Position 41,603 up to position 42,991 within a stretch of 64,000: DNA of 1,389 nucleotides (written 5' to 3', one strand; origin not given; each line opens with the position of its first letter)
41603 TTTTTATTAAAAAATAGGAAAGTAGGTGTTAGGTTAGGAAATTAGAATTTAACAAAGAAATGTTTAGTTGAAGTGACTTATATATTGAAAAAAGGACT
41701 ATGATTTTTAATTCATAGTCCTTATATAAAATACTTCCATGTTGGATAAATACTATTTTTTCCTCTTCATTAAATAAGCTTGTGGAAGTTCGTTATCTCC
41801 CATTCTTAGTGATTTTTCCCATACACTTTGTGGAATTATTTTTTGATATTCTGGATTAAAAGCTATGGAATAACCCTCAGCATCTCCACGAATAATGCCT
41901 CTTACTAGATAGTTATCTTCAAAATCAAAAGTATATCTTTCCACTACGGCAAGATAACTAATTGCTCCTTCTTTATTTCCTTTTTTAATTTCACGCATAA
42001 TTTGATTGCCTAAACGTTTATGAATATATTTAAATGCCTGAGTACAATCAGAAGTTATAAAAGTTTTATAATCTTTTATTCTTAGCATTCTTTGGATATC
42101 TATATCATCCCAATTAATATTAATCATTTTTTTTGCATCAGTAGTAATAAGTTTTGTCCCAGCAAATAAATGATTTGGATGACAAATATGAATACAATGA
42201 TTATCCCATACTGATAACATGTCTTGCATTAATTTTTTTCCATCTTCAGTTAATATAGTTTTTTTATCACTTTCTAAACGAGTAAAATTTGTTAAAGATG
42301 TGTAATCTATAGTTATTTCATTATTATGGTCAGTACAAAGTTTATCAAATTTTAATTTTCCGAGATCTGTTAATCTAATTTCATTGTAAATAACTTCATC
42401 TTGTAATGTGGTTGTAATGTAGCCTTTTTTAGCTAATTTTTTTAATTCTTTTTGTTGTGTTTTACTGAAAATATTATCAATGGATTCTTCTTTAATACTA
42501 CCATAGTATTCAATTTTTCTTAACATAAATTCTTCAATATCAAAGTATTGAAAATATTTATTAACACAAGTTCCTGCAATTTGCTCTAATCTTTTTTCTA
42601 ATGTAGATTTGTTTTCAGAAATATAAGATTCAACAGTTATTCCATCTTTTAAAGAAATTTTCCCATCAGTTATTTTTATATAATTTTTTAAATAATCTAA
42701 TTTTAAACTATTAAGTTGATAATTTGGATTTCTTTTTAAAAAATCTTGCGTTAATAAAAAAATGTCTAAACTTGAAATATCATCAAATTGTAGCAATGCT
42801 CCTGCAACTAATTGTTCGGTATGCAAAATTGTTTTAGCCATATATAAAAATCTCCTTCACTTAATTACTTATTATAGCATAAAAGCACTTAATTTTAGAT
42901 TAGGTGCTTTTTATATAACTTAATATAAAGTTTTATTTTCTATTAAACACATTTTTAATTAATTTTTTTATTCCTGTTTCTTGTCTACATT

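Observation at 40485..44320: Four-gene island of unknowns immediately downstream of tRNA-Arg(CCT)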

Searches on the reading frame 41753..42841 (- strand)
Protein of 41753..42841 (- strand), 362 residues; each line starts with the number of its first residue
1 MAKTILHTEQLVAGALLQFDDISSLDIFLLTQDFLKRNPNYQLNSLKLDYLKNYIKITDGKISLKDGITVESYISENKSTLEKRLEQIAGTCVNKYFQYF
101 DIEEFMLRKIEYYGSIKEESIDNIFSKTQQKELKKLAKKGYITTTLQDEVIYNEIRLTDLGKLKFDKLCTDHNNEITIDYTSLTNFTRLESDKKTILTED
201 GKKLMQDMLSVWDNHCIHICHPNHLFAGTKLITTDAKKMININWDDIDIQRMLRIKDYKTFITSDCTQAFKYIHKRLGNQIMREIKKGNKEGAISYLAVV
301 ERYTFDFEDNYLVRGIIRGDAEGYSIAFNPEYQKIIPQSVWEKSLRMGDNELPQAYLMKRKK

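Call 4: search_protein_families(library=pfam, proteins=[window:41753-42841:-], max_evalue=1)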
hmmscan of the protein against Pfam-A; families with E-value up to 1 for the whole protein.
window:41753-42841:- (362 aa): 2 families
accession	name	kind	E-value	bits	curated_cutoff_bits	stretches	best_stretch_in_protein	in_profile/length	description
PF13601.12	HTH_34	-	0.024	15.2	27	0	45-83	14-53/80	Winged helix DNA-binding domain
PF22665.2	DUF6293_C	-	0.071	14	27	1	106-162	41-95/101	DUF6293 C-terminal winged helix domain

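Call 5: search_protein_families(library=ncbifam, proteins=[window:41753-42841:-], max_evalue=1)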
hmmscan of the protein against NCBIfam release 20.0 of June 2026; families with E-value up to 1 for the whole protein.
window:41753-42841:- (362 aa): 0 families

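Call 6: search_protein_families(library=padloc, proteins=[window:41753-42841:-], max_evalue=1)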
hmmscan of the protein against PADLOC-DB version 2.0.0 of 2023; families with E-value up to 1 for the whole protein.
window:41753-42841:- (362 aa): 2 families
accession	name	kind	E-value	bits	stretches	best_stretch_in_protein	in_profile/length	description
PDLC01866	CARF3--CARF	-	0.0098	13.9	1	73-164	111-203/207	-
PDLC01879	CARF3--CARF_TM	-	0.016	12.9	1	114-169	169-221/222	-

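Call 7: search_protein_families(library=phrogs, proteins=[window:41753-42841:-], max_evalue=1)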
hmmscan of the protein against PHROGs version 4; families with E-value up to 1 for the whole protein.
window:41753-42841:- (362 aa): 0 families

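Call 11: find_encoding_contigs(protein=window:41753-42841:-, flank=10000, max_places=6)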
Protein window:41753-42841:- (362 aa): 4 contigs read that carry it; 3 places shown.
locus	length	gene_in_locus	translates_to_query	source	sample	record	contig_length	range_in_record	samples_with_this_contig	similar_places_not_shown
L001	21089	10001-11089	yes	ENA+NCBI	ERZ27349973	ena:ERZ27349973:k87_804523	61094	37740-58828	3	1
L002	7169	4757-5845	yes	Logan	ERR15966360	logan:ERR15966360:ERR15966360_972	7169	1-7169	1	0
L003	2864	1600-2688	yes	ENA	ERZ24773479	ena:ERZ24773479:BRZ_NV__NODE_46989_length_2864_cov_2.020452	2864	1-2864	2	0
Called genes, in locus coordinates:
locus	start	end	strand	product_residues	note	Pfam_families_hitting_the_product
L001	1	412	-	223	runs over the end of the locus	PF02223:Thymidylate_kin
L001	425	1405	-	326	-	PF02881:SRP54_N, PF13207:AAA_17 (faint), PF06414:Zeta_toxin (weak), PF00448:SRP54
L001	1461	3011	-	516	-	PF03109:ABC1, PF01163:RIO1 (weak), PF27536:UbiB_helical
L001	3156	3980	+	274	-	PF14751:DUF4474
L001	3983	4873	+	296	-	PF00149:Metallophos, PF12850:Metallophos_2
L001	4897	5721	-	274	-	PF01171:ATP_bind_3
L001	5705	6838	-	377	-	PF00266:Aminotran_5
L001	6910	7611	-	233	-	PF00702:Hydrolase (weak), PF12710:HAD, PF13419:HAD_2 (weak)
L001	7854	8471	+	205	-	PF09335:VTT_dom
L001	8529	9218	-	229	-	-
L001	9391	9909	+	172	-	-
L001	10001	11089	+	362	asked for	-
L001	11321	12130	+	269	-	-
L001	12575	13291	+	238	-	PF02463:SMC_N, PF13555:AAA_29 (weak), PF00005:ABC_tran, PF13304:AAA_21 (faint)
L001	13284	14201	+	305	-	PF01458:SUFBD_core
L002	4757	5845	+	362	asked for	-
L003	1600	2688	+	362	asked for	-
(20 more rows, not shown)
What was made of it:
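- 41753..42841 (-): Gene B: 362-aa protein with two N-terminal winged helices and a C-terminal domain of unmatched fold (CHPNH, INWDDID, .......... and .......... motifs). This copy has an in-frame deletion of about 53 residues. The same 362-aa sequence occurs in three independent assemblies (call 11).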

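Call 13: find_homologous_proteins(query=window:41753-42841:-)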
Query window:41753-42841:- (362 aa): 61 proteins with E <= 0.001 among 2622 candidates.
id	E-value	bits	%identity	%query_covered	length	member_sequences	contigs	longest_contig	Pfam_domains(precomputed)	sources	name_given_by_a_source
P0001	2.5e-238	808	100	100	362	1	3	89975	-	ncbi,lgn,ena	-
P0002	3.8e-167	574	63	100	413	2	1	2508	-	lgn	-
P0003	1.3e-165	569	62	100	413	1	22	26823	-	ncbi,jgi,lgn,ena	jgi:hypothetical protein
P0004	1.5e-165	569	62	100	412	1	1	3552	-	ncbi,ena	-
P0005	6.6e-163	560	61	100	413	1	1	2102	-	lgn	-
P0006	1.8e-159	549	60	100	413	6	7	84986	-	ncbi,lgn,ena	-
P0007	1.1e-157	543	59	100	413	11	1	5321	-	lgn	-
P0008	4.2e-156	538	58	100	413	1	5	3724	-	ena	-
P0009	8.6e-150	517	59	96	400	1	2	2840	-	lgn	-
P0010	2.1e-138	479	53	100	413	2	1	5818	-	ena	-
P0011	1.3e-137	477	54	100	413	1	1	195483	-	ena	-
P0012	1.7e-131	457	53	100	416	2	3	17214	-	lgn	-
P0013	3.4e-130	452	52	100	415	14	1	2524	-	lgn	-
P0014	6.7e-130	451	52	100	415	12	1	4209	-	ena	-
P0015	4.5e-129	449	52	100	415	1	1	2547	-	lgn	-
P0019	5.2e-126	439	50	100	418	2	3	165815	-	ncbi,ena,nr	ncbi:MAG: hypothetical protein IJE89_04405 [Bacilli bacterium]|nr:hypothetical protein [Bacilli bact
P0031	5.4e-93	330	42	100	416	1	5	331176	-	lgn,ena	-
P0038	3.8e-76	275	43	72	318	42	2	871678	-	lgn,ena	-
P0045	6.2e-63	231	35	99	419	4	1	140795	-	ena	-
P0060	2.2e-29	121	29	98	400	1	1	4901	-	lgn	-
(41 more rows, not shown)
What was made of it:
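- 41753..42841 (-): 61 homologues, typically about 413 aa (call 13).
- Checked: B: 61 clusters (call 13).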

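Call 15: find_encoding_contigs(protein=P0019, flank=8000, max_places=2)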
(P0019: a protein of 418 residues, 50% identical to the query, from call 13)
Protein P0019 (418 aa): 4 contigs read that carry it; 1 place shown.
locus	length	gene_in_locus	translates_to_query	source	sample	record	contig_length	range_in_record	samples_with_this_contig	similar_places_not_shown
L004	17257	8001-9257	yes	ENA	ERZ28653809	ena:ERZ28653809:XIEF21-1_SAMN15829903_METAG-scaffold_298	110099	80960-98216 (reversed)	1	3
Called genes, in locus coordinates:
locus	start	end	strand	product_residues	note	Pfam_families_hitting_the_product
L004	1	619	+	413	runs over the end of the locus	PF01420:Methylase_S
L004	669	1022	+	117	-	-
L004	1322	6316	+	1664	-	PF13086:AAA_11, PF13245:AAA_19 (weak), PF13604:AAA_30, PF13087:AAA_12, PF04480:DUF559 (weak), PF18741:MTES_1575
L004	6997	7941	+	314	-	PF10343:Q_salvage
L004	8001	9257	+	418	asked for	-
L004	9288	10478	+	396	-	-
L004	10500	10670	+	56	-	-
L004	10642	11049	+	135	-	-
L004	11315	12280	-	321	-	-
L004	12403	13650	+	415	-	-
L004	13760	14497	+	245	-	PF00106:adh_short, PF01370:Epimerase (weak), PF08659:KR, PF23441:SDR, PF13561:adh_short_C2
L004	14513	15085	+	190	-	PF00293:NUDIX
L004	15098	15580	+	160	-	PF00583:Acetyltransf_1, PF13673:Acetyltransf_10 (faint), PF13420:Acetyltransf_4 (weak), PF13508:Acetyltransf_7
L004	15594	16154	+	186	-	PF13302:Acetyltransf_3, PF00583:Acetyltransf_1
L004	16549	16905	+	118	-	PF00392:GntR, PF13730:HTH_36 (faint), PF14502:HTH_41 (weak)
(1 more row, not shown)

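Call 16: find_encoding_contigs(protein=P0031, flank=8000, max_places=2)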
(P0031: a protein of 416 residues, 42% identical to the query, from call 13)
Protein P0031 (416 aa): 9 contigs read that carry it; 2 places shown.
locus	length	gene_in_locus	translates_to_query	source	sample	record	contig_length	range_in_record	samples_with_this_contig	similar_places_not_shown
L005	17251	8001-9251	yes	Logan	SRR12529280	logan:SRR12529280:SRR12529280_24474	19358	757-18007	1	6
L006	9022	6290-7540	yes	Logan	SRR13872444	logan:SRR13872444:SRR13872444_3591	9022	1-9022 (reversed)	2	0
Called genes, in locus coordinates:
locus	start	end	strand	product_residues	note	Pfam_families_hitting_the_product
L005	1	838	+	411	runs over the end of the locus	-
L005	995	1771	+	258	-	-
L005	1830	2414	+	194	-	PF00657:Lipase_GDSL, PF13472:Lipase_GDSL_2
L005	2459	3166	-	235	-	-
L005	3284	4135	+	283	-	PF19420:DDAH_eukar, PF02274:ADI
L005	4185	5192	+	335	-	-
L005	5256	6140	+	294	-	-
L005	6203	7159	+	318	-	-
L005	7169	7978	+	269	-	-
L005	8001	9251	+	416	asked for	-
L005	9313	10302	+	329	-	-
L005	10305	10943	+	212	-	PF13023:HD_3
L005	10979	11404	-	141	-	PF13443:HTH_26 (faint), PF13560:HTH_31 (weak), PF01381:HTH_3, PF08281:Sigma70_r4_2 (faint), PF13384:HTH_23 (faint), PF12844:HTH_19 (weak), PF01381:HTH_3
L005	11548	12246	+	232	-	PF01381:HTH_3, PF12844:HTH_19, PF13443:HTH_26 (weak), PF13560:HTH_31 (weak)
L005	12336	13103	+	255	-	-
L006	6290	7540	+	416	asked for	-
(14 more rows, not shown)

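Call 17: find_encoding_contigs(protein=P0045, flank=8000, max_places=2)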
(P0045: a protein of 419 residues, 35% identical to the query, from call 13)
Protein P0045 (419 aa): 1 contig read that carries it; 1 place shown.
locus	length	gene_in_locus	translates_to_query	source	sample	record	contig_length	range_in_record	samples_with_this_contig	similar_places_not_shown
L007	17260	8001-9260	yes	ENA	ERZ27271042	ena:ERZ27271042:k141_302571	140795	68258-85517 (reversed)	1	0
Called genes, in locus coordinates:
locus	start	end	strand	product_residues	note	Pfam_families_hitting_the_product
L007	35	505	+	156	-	-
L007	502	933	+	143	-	-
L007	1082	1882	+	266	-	-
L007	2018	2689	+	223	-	-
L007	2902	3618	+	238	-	-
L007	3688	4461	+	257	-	-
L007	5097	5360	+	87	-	-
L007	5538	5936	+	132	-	-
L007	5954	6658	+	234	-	-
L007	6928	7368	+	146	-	PF10903:DUF2691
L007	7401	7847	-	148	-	PF12844:HTH_19 (weak), PF13560:HTH_31 (faint), PF07022:Phage_CI_repr (faint), PF13443:HTH_26 (faint), PF01381:HTH_3, PF12844:HTH_19, PF01381:HTH_3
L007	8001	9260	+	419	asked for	-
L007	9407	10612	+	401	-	PF13173:AAA_14, PF13635:DUF4143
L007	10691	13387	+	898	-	PF00270:DEAD, PF04851:ResIII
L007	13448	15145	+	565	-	-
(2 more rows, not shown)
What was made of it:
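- B homologues are sometimes next to R-M or helicase genes (calls 15, 17).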

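Call 33: predict_structure(alignment_id=A2)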
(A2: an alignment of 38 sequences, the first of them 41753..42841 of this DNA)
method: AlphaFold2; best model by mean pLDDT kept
length: 362 residues; sequences in the alignment: 38
mean_pLDDT: 85.7   pTM: 0.51
mean pLDDT of the five models: 85.7, 84.6, 84.1, 83.8, 83.2
residues with pLDDT >= 90: 174; 70-90: 152; 50-70: 28; < 50: 8
segments of 3 or more residues with pLDDT < 50: 173-179
pLDDT, mean of each block of 10 residues (from residue 1): 85 95 93 89 89 91 92 89 94 93 93 87 92 92 72 80 76 46 82 79 93 91 82 63 86 93 92 88 81 89 89 94 91 89 82 80 59
secondary structure, 60 per line:
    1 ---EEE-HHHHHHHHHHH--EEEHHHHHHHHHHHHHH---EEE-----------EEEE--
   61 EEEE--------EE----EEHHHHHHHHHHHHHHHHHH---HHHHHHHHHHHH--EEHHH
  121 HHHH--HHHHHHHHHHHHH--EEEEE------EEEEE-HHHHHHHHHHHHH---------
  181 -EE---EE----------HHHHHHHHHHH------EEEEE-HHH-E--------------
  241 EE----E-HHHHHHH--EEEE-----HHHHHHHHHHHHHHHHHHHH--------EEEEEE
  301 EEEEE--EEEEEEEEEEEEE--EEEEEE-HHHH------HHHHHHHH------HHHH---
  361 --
elements in order: E4-6 H8-18 E21-23 H24-37 E41-43 E55-58 E61-64 H81-98 H102-113 H118-124 H127-139 E142-146 E153-157 H159-171 H199-209 E216-220 H249-255 E258-261 H267-286 E295-305 E308-320 E323-328 H330-333 H340-347 H354-357
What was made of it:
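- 41753..42841 (-): AF2 model pLDDT is 85.7, below 50 at junction residues 173-179 (call 33).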

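Call 38: fold_search(model_id=the predicted structure, library=pdb)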
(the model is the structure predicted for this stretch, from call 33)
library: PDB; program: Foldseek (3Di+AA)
matches with E <= 10: 917; with E <= 0.001: 0
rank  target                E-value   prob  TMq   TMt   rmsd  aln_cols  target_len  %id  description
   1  1p4x                  9.6e-03  0.93  0.19  0.26  17.6       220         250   13  Crystal structure of SarS protein from Staphylococcus Aureus (released 2003-07-08)
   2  1s3j_B                1.1e-02  1.00  0.17  0.39   3.7        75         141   24  X-ray crystal structure of YusO protein from Bacillus subtilis (released 2004-04-13)
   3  1s3j_A                2.0e-02  1.00  0.17  0.39   3.6        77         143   23  X-ray crystal structure of YusO protein from Bacillus subtilis (released 2004-04-13)
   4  1xma_B                2.0e-02  1.00  0.16  0.48   5.2        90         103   18  Structure of a transcriptional regulator from Clostridium thermocellum Cth-833 (released 2004-12-14)
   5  9qdr_A                2.0e-02  1.00  0.18  0.39   8.1       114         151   19  Structure of Staphylococcus aureus MarR-type repressor MhqR (released 2026-01-14)
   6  5bqt_A                2.4e-02  0.18  0.13  0.17  28.7       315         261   10  Structure of TrmBL2, an archaeal chromatin protein, shows a novel mode of DNA binding. (released 2015-09-02)
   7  4jba_A                2.9e-02  0.98  0.17  0.40   9.1       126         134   17  Crystal Structure of the Oxidized Form of MarR from E.coli (released 2013-10-16)
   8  3gfl                  3.3e-02  0.99  0.17  0.39   8.6       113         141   19  Crystal structure of the ST1710 mutant (R90A) protein (released 2009-08-25)
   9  5bqt_B                3.3e-02  0.21  0.13  0.18  26.5       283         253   10  Structure of TrmBL2, an archaeal chromatin protein, shows a novel mode of DNA binding. (released 2015-09-02)
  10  7kua                  3.4e-02  0.97  0.17  0.36   8.5       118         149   19  Crystal structure of the MarR family transcriptional regulator from Pseudomonas putida bound to Indole 3 acetic acid (released 2021-12-01)
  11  4rs8_A                3.9e-02  1.00  0.18  0.67   3.0        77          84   18  Apo structure of novel pNOB8 plasmid centromere binding protein (released 2015-09-16)
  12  8yli_B                3.9e-02  1.00  0.18  0.36   4.5        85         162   20  Crystal structure of Pectobacterium atrosepticum PecS in complex with operator DNA (released 2024-11-13)
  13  3s2w_A                4.3e-02  1.00  0.16  0.36   3.6        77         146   22  The crystal structure of a MarR transcriptional regulator from Methanosarcina mazei Go1 (released 2011-06-22)
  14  5x11_F                4.3e-02  0.87  0.14  0.26  10.5       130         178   21  Crystal structure of Bacillus subtilis PadR in complex with operator DNA (released 2017-11-22)
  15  3cjn                  4.6e-02  1.00  0.17  0.38   5.1        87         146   15  Crystal structure of transcriptional regulator, MarR family, from Silicibacter pomeroyi (released 2008-03-25)
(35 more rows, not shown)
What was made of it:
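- Closest known: MarR / SarS-type winged-helix DNA-binding proteins. Same: Foldseek probability is 0.9-1.0 to YusO, MarR, SarS, AspA and ScpB (call 38).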

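Call 51: search_solved_structures(query=A2, max_evalue=10)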
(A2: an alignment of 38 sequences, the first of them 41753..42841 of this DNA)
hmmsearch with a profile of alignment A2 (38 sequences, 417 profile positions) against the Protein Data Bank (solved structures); distinct sequences matched with E-value up to 10: 0.

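Call 53: find_related_loci(query=A2, collection=viral_contigs, flank=8000)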
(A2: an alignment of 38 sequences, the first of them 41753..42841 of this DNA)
Query A2 (362 aa) in viral_contigs; peptide patterns used: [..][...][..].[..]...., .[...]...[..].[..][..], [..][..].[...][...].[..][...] (x = any residue, [..] = any of these).
259 stretches matched a pattern, but none encodes a relative of the query by tblastn (E <= 1e-3).

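Call 57: find_encoding_contigs(protein=P0006, flank=8000, max_places=3)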
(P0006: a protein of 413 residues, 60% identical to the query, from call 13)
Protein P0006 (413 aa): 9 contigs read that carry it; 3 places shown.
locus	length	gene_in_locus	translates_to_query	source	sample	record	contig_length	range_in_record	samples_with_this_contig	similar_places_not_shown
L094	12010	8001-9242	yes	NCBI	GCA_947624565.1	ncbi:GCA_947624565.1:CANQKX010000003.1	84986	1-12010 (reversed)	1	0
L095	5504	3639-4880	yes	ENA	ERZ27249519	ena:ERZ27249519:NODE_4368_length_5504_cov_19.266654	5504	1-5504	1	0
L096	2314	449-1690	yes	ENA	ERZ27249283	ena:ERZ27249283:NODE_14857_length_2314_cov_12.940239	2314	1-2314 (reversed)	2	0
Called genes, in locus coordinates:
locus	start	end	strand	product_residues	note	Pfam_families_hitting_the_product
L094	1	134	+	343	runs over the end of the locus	-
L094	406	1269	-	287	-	PF02811:PHP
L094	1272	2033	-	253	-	PF23023:Anti-Pycsar_Apyc1, PF00753:Lactamase_B (weak), PF12706:Lactamase_B_2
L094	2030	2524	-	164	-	PF01467:CTP_transf_like, PF08218:Citrate_ly_lig (weak)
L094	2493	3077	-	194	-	PF01121:CoaE, PF13238:AAA_18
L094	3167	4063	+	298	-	PF00126:HTH_1, PF03466:LysR_substrate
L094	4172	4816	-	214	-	PF02517:Rce1-like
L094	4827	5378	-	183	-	-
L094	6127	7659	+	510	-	PF00587:tRNA-synt_2b, PF03129:HGTP_anticodon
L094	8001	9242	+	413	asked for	-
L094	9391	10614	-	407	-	PF01076:Mob_Pre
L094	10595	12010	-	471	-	?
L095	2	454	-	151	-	?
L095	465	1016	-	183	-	-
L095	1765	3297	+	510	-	PF00587:tRNA-synt_2b, PF03129:HGTP_anticodon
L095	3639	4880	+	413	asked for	-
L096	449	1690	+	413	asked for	-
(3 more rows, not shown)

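Call 58: find_encoding_contigs(protein=P0003, flank=8000, max_places=3)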
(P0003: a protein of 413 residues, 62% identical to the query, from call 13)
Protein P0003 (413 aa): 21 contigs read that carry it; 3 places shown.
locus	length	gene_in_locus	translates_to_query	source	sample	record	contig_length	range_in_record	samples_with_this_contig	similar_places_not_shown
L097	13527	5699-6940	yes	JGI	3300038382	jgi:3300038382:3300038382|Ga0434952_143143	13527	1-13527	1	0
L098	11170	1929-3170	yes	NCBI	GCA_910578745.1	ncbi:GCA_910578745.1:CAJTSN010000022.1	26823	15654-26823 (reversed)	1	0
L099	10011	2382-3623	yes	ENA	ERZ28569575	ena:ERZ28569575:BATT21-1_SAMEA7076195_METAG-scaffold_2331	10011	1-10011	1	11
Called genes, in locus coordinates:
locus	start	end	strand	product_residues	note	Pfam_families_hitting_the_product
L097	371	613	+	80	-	PF08845:SymE_toxin (weak)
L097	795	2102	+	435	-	PF01548:DEDD_Tnp_IS110, PF02371:Transposase_20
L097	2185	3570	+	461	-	PF01076:Mob_Pre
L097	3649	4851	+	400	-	PF02511:Thy1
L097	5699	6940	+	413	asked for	-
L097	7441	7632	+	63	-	PF00239:Resolvase (weak)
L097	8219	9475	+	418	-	PF22025:ThiI_fer, PF02926:THUMP, PF02568:ThiI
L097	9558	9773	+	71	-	PF00269:SASP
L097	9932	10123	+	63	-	PF00269:SASP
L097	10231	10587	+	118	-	PF05103:DivIVA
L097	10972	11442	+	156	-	PF12844:HTH_19 (weak), PF13413:HTH_25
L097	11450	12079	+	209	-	PF01066:CDP-OH_P_transf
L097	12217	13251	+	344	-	PF00154:RecA_N, PF08423:Rad51, PF06745:ATPase (weak), PF01637:ATPase_2 (faint), PF13479:AAA_24 (weak), PF21096:RecA_C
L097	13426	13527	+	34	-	?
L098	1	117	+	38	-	?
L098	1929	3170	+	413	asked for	-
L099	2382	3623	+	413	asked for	-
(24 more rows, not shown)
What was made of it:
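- B homologues elsewhere lie next to Mob_Pre relaxase, IS110 and resolvase-fragment genes (calls 57, 58).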
